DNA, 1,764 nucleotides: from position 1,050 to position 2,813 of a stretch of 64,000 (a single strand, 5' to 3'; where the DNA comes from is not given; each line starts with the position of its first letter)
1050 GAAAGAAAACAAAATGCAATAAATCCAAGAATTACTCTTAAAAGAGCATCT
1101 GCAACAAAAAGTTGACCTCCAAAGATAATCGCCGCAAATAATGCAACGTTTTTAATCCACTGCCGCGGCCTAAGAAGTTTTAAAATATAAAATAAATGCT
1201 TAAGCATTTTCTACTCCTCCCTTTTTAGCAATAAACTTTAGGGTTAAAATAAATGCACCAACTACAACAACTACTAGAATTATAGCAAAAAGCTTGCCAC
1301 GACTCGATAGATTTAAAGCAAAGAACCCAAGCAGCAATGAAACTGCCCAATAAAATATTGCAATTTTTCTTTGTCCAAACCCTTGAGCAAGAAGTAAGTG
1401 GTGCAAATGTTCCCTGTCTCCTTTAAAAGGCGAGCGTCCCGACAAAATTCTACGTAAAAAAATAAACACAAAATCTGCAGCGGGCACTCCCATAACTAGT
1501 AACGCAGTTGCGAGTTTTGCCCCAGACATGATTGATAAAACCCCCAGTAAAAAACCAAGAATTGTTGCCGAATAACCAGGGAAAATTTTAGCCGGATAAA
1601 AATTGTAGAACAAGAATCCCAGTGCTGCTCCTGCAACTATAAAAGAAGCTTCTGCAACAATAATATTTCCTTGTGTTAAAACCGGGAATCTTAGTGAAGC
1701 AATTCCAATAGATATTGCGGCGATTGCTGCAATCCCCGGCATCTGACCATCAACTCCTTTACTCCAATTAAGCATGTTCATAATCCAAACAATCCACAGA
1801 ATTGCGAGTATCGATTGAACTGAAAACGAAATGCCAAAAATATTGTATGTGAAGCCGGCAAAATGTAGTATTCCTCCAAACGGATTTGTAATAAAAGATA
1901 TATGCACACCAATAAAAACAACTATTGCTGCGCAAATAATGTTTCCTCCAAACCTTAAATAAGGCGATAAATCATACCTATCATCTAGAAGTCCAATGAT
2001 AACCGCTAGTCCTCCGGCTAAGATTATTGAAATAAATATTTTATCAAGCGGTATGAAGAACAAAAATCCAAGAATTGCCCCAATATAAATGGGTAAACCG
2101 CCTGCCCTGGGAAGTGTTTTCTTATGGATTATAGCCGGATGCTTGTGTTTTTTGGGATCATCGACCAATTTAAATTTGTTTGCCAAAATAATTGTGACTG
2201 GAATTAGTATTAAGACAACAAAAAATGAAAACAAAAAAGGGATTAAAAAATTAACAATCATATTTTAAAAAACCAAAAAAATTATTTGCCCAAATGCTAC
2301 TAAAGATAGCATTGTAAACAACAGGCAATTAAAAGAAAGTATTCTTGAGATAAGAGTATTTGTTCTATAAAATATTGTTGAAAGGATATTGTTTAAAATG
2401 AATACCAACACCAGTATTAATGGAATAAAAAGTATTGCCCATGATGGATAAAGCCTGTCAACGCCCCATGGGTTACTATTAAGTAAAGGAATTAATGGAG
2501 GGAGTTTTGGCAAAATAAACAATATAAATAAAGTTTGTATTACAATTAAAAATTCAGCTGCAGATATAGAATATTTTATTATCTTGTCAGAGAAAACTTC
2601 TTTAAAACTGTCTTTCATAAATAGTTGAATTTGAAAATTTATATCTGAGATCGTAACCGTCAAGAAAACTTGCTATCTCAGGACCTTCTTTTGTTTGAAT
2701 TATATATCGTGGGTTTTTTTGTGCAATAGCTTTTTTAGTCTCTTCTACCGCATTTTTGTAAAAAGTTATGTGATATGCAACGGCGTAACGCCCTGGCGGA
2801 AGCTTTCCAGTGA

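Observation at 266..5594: Lipid-linked pentose/hexose donor module: DPPR-synthase-like UbiA + MraY/WecA-type transferase + ArnT-like GT-C + cellulose-synthase-like GT2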

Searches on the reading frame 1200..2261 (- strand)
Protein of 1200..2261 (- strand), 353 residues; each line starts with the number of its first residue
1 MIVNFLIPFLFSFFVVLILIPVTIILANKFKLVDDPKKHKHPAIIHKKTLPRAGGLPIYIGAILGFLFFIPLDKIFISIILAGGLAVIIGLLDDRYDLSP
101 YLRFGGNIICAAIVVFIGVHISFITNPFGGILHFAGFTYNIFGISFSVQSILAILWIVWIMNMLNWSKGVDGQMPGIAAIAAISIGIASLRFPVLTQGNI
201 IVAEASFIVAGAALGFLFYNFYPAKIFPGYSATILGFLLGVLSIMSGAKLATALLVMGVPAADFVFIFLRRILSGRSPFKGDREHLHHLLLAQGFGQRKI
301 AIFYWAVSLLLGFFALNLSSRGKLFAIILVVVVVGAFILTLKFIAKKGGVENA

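Call 3: search_protein_families(library=pfam, proteins=[window:1200-2261:-], max_evalue=0.01)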
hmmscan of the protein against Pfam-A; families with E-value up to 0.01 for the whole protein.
window:1200-2261:- (353 aa): 1 family
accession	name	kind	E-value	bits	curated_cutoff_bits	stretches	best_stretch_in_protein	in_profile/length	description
PF00953.26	Glycos_transf_4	-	9.1e-27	94.4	27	1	77-246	2-159/160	Glycosyl transferase family 4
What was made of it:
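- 1200..2261 (-): TagO/WecA-type polyprenyl-phosphate HexNAc-1-phosphate transferase (PNPT superfamily, Pfam Glycos_transf_4), 353 aa; overlaps the PPPRS start by 8 nt. PF00953 94 bits (call 3).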

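Call 4: search_protein_families(library=ncbifam, proteins=[window:1200-2261:-], max_evalue=0.01)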
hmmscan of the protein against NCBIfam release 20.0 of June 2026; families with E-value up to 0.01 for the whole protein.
window:1200-2261:- (353 aa): 3 families
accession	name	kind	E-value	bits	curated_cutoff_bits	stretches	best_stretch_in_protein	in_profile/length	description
TIGR02380.1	ECA_wecA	exception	1.7e-28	99.8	326.05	1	5-345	4-334/346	UDP-N-acetylglucosamine--undecaprenyl-phosphate N-acetylglucosaminephosphotransferase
NF053644.1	MraY_archaea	equivalog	3.9e-16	59.3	450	1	132-315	164-339/340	pseudomurein biosynthesis MraY family phospho-N-acetylmuramoyl-pentapeptide-transferase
TIGR00445.1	mraY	equivalog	5.4e-10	39.2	192.05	1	22-316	6-315/321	phospho-N-acetylmuramoyl-pentapeptide-transferase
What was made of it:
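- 1200..2261 (-): TIGR02380 wecA 99.8 bits against TIGR00445 mraY 39.2 bits, both below cutoff (call 4).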

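Call 14: search_solved_structures(query=window:1200-2261:-, max_evalue=0.01, show_alignments=1)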
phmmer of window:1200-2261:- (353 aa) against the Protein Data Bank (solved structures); distinct sequences matched with E-value up to 0.01: 2.
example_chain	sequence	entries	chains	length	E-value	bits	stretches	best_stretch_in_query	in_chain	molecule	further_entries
4j72_A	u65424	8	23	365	6.1e-08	35.6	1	9-318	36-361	Phospho-N-acetylmuramoyl-pentapeptide-transferase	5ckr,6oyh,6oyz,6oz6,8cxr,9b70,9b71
5jnq_A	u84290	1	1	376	5e-07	32.6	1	4-319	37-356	Phospho-N-acetylmuramoyl-pentapeptide-transferase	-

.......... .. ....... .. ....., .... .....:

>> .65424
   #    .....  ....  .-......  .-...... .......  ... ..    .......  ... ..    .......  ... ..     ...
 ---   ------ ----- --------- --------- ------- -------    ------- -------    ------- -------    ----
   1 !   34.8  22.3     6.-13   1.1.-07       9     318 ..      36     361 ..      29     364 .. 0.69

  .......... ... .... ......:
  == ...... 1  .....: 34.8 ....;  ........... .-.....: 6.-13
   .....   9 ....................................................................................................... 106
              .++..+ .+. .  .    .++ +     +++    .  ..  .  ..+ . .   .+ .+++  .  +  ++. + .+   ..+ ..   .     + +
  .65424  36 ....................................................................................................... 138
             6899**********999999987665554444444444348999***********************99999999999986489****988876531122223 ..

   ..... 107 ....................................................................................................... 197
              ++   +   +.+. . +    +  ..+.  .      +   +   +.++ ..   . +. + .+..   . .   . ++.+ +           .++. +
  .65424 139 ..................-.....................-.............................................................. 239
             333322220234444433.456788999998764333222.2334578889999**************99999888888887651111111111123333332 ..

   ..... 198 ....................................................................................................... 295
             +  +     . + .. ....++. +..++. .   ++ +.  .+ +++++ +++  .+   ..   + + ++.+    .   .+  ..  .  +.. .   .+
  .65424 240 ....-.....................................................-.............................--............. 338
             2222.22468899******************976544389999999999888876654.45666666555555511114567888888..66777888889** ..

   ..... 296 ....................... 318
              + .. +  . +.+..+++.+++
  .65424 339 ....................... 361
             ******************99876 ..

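Call 70: search_solved_structures(query=A5, max_evalue=0.01, show_alignments=1)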
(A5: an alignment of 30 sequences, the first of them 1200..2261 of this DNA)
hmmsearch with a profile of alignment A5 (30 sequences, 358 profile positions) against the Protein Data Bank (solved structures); distinct sequences matched with E-value up to 0.01: 10.
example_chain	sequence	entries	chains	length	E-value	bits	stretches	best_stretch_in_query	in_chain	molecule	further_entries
5jnq_A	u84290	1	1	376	3.4e-22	81.9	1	3-319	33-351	Phospho-N-acetylmuramoyl-pentapeptide-transferase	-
4j72_A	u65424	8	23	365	3.8e-21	78.5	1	7-322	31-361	Phospho-N-acetylmuramoyl-pentapeptide-transferase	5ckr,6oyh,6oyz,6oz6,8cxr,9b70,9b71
9zno_A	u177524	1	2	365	1e-20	77.1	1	7-321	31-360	Phospho-N-acetylmuramoyl-pentapeptide-transferase (MraY)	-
8g01_A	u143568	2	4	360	2.2e-12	49.7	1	6-322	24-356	Phospho-N-acetylmuramoyl-pentapeptide-transferase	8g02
8tlu_A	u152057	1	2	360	3.7e-12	48.9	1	8-322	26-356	Phospho-N-acetylmuramoyl-pentapeptide-transferase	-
6bw6_A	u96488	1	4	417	3.2e-06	29.4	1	79-251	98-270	UDP-N-acetylglucosamine--dolichyl-phosphate N-acetylglucosaminephosphotransferase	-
6bw5_A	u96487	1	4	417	6.8e-06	28.3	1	79-251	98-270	UDP-N-acetylglucosamine--dolichyl-phosphate N-acetylglucosaminephosphotransferase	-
9znn_A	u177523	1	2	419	6.9e-06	28.3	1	79-251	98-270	UDP-N-acetylglucosamine--dolichyl-phosphate N-acetylglucosaminephosphotransferase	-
6fm9_A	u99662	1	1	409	8.5e-06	28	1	79-251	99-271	UDP-N-acetylglucosamine--dolichyl-phosphate N-acetylglucosaminephosphotransferase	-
5lev_A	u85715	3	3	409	4.3e-05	25.7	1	79-251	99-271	UDP-N-acetylglucosamine--dolichyl-phosphate N-acetylglucosaminephosphotransferase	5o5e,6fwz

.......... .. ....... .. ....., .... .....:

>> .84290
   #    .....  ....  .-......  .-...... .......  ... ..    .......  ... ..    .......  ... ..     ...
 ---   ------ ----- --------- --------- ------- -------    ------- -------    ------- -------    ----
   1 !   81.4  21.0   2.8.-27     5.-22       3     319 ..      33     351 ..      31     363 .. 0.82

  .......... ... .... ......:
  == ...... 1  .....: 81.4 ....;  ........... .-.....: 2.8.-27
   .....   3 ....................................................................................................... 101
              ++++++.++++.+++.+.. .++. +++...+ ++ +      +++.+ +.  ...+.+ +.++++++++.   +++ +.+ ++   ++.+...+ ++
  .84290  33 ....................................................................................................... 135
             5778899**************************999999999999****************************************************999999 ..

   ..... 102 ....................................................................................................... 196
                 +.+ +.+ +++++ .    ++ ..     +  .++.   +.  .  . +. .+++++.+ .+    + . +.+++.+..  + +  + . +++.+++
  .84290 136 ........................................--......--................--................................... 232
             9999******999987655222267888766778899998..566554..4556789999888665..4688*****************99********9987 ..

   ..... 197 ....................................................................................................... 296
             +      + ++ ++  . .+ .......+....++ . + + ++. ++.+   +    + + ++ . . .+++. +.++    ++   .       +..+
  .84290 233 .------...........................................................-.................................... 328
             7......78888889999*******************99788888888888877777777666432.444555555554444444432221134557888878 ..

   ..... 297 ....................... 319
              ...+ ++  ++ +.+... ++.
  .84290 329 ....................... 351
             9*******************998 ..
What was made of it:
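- The family profile's best solved-structure matches are MraY proteins at 82 bits (call 70).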

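Call 94: search_dna_similar(query=window:1200-2261:-, collection=plasmids, mode=protein, max_evalue=1e-8, max_rows=15)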
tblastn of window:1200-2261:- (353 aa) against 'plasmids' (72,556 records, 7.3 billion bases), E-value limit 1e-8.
Records with a match: 29; places in all: 30; records where one place covers at least 80% of the query: 4.
Best place of each record, by identity: <60% 29.
By first word of the organism name: Bacillus 4; Listeria 3; Priestia 2; Proteus 2; Streptomyces 2; Acetoanaerobium 1; Paenibacillus 1; Nonomuraea 1; Pusillibacter 1; Virgibacillus 1; and 11 more.
By predicted mobility (MOB-suite, as given by PLSDB): non-mobilizable 24; mobilizable 4; conjugative 1.
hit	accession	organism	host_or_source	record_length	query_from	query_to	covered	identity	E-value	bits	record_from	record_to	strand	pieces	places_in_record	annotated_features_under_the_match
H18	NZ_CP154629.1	Acetoanaerobium noterae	cell culture,Sludge of a digestion ...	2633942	50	341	83%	34.5%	5e-25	113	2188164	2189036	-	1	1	none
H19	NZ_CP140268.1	Priestia megaterium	Single cell,ginseng rhizosphere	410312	50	352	86%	32.9%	5e-32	134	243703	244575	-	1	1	MraY family glycosyltransferase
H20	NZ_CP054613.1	Paenibacillus cellulosilyticus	cell culture,soil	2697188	50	326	78%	35.6%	3e-23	108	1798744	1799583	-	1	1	none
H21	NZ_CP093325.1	Bacillus sp. N5-665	whole organism,peat soil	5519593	50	334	81%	33.6%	2e-24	111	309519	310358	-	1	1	none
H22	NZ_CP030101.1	Listeria monocytogenes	Environment,water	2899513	50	315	75%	35.3%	2e-25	114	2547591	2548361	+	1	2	none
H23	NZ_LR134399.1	Listeria monocytogenes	Homo sapiens,Vein blood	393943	50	315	75%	35.0%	6e-26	116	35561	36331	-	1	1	MraY family glycosyltransferase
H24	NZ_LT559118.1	Nonomuraea gerenzanensis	-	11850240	51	353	86%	30.4%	2e-15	85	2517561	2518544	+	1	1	none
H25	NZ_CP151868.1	Bacillus thuringiensis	tobacco,mixed culture,leaves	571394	50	317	76%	34.2%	6e-24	110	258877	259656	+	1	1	MraY family glycosyltransferase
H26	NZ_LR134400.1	Listeria monocytogenes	Homo sapiens,Vein blood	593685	49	310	74%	34.7%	1e-18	95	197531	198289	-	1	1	MraY family glycosyltransferase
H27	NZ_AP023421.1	Pusillibacter faecalis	Homo sapiens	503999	50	328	79%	31.8%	2e-25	114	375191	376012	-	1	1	MraY family glycosyltransferase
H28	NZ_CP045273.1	Priestia megaterium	pure culture,Paper surface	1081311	50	324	78%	31.4%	2e-17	91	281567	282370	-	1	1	none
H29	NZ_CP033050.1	Virgibacillus halodenitrificans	cell culture,Red Sea lagoons-Mangrove ...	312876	50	321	77%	30.1%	3e-24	111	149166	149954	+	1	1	MraY family glycosyltransferase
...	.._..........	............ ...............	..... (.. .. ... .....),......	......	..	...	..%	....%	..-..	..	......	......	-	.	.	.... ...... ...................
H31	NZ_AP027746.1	Escherichia coli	Homo sapiens,whole organism,feces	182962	49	324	78%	27.2%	5e-13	78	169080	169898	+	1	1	undecaprenyl-phosphate alpha-N-acetylglucosaminyl 1-phosphate ...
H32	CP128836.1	Rossellomorea sp. AcN35-11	-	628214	93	320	65%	32.6%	2e-17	91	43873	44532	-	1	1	MraY family glycosyltransferase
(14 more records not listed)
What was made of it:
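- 1200..2261 (-): The family profile hits MraY structures at 82 bits and GPT at 29 bits (call 70). tblastn best hits are Firmicutes TagO-like proteins at 33-35% identity and E. coli WecA at 27% (call 94).
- On WecA/TagO (UDP-GlcNAc:polyprenyl-P GlcNAc-1-P transferase): Best BLAST relatives are TagO-like (call 94).
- Its best annotated relatives are TagO/WecA-type enzymes (call 94).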

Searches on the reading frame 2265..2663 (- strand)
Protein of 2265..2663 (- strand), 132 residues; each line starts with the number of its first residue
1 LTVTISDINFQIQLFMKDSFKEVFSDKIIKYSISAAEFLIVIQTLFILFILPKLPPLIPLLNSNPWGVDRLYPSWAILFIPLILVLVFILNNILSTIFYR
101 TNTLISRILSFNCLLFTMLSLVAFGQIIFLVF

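Call 3: search_protein_families(library=pfam, proteins=[window:2265-2663:-], max_evalue=0.01)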
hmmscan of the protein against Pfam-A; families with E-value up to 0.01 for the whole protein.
window:2265-2663:- (132 aa): 0 families

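Call 4: search_protein_families(library=ncbifam, proteins=[window:2265-2663:-], max_evalue=0.01)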
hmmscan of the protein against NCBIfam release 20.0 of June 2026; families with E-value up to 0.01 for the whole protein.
window:2265-2663:- (132 aa): 0 families

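Call 39: search_protein_families(library=pfam, proteins=[window:2265-2618:-], max_evalue=5)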
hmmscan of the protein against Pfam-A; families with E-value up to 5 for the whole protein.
window:2265-2618:- (117 aa): 0 families

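Call 80: search_protein_families(library=pfam, alignment_id=A6, max_evalue=1)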
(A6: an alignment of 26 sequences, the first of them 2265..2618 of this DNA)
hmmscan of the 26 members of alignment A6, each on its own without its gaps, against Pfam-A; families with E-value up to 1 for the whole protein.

A. member 1, window:2265-2618:- (117 aa): 0 families

B. families by the number of members that match (of 26 scanned): 14 families
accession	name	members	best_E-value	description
PF07853.16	DUF1648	2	0.0052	Domain of unknown function (DUF1648)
PF01757.29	Acyl_transf_3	1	0.00073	Acyltransferase domain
PF07884.19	VKOR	1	0.057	Vitamin K epoxide reductase family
PF03789.18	ELK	1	0.096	ELK domain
PF00654.25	Voltage_CLC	1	0.097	Voltage gated chloride channel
PF17204.8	Sid-5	1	0.12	Sid-5 family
PF14715.11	FixP_N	1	0.13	N-terminal domain of cytochrome oxidase-cbb3, FixP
PF00452.24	Bcl-2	1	0.16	Apoptosis regulator proteins, Bcl-2 family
PF11346.13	DUF3149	1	0.18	Protein of unknown function (DUF3149)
PF23494.1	bPH_10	1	0.22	YqeB-like bacterial PH domain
PF08229.16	SHR3_chaperone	1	0.33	ER membrane protein SH3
PF19451.5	DUF5989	1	0.56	Family of unknown function (DUF5989)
PF12725.13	DUF3810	1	0.71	Protein of unknown function (DUF3810)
PF14015.11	DUF4231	1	0.99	Protein of unknown function (DUF4231)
